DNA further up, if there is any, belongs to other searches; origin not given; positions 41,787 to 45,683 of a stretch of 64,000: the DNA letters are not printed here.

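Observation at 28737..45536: A 5599-aa surface giant combining three phage tail-collar domains, a novel WNGTxW six-blade repeat, beta-helix super-repeats and a DUF2341/LamG end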

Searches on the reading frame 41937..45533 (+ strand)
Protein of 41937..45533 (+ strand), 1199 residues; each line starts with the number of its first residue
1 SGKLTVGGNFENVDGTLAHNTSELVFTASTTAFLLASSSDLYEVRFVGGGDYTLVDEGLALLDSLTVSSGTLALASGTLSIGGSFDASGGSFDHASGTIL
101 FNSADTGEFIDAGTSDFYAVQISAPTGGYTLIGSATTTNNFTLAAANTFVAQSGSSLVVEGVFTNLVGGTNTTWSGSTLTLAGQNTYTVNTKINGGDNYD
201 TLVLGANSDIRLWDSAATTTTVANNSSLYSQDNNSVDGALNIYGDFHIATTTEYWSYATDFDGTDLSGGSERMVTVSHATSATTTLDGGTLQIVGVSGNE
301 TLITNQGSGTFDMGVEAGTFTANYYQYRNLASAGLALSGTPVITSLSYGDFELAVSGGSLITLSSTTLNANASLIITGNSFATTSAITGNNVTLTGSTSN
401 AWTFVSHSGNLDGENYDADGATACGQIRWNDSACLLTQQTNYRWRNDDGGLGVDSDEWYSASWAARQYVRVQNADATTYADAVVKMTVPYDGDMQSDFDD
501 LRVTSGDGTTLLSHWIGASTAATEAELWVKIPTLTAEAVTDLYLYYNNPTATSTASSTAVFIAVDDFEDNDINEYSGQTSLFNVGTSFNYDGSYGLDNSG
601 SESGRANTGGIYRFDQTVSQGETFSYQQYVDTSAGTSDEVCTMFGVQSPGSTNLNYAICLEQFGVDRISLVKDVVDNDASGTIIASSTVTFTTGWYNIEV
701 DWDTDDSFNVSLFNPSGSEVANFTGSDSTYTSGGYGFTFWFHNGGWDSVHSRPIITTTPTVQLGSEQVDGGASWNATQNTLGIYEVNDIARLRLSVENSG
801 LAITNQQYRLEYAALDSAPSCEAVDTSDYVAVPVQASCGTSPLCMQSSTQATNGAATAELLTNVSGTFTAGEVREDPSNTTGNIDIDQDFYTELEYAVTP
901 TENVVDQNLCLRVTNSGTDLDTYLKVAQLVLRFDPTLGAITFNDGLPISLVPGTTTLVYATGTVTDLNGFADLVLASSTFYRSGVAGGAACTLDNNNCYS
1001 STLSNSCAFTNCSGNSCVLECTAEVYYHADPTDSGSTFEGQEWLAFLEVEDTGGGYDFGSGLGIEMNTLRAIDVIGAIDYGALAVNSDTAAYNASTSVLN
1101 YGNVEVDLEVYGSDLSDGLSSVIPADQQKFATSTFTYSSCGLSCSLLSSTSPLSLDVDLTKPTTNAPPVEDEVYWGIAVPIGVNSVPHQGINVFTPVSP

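Call 4: search_protein_families(library=pfam, proteins=[window:41937-45533:+], max_evalue=0.01)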
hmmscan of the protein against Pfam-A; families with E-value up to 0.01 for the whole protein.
window:41937-45533:+ (1199 aa): 1 family
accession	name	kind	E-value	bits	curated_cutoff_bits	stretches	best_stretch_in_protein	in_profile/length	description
PF10102.14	DUF2341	-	9.8e-18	64.8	23.4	1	497-573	1-77/84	Domain of unknown function (DUF2341)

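Call 26: search_protein_families(library=ncbifam, proteins=[window:41937-45533:+], max_evalue=0.1)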
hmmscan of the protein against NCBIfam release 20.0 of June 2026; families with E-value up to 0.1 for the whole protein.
window:41937-45533:+ (1199 aa): 0 families
